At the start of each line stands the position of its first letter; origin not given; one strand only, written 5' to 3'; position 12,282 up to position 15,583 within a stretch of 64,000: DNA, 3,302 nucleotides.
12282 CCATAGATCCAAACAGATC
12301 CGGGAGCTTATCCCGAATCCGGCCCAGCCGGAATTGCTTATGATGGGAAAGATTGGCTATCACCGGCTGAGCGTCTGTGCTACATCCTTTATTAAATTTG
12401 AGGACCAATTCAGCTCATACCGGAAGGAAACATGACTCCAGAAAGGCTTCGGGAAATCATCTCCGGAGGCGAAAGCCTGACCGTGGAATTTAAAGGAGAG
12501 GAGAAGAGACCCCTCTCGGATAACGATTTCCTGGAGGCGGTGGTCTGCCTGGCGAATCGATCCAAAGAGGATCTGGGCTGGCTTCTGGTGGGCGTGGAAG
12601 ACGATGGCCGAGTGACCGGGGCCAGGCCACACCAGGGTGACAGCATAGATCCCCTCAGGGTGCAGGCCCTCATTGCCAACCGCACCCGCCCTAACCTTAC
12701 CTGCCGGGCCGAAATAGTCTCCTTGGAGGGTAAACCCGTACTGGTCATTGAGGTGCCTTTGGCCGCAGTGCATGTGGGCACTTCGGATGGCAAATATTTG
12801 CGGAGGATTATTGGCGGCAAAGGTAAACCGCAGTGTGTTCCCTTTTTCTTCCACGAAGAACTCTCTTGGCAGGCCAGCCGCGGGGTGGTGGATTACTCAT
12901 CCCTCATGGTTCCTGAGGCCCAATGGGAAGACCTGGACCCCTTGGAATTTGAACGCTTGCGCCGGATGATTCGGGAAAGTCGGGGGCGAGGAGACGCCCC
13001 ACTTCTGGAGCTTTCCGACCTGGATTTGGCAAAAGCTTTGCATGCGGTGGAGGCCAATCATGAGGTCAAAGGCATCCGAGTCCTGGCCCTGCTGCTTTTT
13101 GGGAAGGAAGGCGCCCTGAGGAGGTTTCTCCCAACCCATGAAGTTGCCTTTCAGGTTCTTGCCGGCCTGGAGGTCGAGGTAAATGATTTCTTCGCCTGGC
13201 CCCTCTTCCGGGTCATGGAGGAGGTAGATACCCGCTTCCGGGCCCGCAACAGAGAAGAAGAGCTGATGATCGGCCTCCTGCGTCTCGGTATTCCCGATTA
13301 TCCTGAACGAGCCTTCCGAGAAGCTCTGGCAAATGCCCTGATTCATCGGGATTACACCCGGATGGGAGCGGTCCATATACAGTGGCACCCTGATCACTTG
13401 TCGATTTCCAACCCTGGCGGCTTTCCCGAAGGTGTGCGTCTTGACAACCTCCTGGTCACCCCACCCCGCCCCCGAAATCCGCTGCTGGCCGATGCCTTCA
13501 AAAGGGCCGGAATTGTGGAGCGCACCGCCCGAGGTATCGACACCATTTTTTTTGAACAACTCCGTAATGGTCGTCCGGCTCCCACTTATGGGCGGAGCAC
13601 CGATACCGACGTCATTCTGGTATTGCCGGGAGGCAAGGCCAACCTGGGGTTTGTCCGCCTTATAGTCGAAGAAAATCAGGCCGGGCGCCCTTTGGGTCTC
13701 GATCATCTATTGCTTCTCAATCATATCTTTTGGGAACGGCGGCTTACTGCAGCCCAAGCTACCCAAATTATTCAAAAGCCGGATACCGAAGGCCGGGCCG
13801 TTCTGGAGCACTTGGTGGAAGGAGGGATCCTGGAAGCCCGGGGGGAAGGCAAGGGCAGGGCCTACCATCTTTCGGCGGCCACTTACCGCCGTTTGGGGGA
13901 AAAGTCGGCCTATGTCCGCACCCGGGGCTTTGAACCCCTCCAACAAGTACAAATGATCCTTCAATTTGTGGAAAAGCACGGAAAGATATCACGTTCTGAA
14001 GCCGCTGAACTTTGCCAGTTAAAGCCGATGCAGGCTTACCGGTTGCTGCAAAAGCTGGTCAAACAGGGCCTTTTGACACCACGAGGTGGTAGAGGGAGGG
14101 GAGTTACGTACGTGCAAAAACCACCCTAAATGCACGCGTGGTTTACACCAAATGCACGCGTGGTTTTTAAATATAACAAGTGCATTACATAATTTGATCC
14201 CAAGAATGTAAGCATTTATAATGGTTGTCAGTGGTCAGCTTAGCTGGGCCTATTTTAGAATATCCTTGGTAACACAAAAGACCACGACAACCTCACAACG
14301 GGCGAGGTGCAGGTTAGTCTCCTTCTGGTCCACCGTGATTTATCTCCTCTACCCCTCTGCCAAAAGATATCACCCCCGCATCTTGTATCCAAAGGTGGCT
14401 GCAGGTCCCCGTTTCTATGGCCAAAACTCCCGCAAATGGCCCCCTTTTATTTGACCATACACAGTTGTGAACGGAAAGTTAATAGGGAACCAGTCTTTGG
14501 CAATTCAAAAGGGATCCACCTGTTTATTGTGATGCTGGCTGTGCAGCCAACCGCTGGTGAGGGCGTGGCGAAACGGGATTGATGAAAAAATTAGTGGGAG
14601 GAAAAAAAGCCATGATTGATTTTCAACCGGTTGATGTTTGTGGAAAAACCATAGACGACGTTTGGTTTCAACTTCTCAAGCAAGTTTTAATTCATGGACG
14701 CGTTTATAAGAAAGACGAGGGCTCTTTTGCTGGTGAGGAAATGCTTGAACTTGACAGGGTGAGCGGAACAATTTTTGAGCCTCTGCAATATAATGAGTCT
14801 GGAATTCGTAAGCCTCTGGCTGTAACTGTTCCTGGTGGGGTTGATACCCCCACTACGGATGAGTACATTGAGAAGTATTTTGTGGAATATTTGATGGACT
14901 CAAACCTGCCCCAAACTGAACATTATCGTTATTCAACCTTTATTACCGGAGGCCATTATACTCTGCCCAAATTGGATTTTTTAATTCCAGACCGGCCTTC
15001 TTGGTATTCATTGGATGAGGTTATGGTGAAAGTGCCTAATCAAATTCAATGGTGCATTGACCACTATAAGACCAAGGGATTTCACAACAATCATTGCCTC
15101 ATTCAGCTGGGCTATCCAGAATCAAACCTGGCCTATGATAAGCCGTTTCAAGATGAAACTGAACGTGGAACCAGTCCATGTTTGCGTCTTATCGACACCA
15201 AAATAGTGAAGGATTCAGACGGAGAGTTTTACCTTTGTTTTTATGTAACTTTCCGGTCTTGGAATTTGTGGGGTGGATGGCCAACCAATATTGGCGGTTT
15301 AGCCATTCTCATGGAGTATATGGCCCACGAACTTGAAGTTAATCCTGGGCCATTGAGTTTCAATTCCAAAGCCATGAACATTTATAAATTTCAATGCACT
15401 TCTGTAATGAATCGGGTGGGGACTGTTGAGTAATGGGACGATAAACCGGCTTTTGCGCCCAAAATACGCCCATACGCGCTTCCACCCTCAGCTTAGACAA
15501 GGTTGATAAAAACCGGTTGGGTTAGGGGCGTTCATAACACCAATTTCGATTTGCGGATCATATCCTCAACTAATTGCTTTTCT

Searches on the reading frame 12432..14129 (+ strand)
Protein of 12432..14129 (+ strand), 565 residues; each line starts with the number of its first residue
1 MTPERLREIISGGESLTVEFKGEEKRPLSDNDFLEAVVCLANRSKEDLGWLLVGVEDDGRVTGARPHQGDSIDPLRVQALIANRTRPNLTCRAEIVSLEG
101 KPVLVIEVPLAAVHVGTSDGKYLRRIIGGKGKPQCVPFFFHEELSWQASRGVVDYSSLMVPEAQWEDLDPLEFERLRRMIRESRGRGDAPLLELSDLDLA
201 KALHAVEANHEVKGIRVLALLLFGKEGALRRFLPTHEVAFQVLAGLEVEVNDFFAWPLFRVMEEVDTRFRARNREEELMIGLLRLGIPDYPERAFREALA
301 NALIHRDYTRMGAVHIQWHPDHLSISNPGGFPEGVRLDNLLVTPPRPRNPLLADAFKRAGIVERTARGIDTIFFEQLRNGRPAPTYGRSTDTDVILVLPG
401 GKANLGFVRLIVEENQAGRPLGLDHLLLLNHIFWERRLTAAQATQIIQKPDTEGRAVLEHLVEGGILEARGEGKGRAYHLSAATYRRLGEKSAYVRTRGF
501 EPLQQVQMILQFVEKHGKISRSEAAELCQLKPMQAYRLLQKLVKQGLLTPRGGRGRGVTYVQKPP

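Call 61: search_protein_families(library=pfam, proteins=[window:12432-14129:+], max_evalue=0.001)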
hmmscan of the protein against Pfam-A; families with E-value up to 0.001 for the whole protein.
window:12432-14129:+ (565 aa): 2 families
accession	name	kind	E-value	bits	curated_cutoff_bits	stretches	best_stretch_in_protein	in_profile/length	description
PF13749.12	HATPase_c_4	-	2.7e-16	59.8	26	1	313-390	3-82/89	Putative ATP-dependent DNA helicase recG C-terminal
PF04326.19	SLFN_AlbA_2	-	9.1e-14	52.4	25.3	1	14-126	1-110/118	Schlafen, AlbA_2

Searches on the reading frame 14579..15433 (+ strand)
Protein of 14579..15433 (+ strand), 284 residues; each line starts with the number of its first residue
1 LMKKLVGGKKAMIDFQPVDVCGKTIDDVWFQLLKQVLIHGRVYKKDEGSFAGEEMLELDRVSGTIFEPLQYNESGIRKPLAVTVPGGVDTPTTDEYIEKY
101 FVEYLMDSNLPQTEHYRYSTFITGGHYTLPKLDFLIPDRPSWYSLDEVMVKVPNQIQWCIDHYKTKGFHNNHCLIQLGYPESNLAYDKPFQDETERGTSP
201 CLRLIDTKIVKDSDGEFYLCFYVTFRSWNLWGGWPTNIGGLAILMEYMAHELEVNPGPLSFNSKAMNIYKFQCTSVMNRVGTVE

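Call 61: search_protein_families(library=pfam, proteins=[window:14579-15433:+], max_evalue=0.001)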
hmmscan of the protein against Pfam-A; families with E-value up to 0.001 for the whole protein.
window:14579-15433:+ (284 aa): 1 family
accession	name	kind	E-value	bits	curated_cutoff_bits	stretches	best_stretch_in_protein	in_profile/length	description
PF00303.24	Thymidylat_synt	-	0.00022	20.9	24.3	1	198-277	143-219/266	Thymidylate synthase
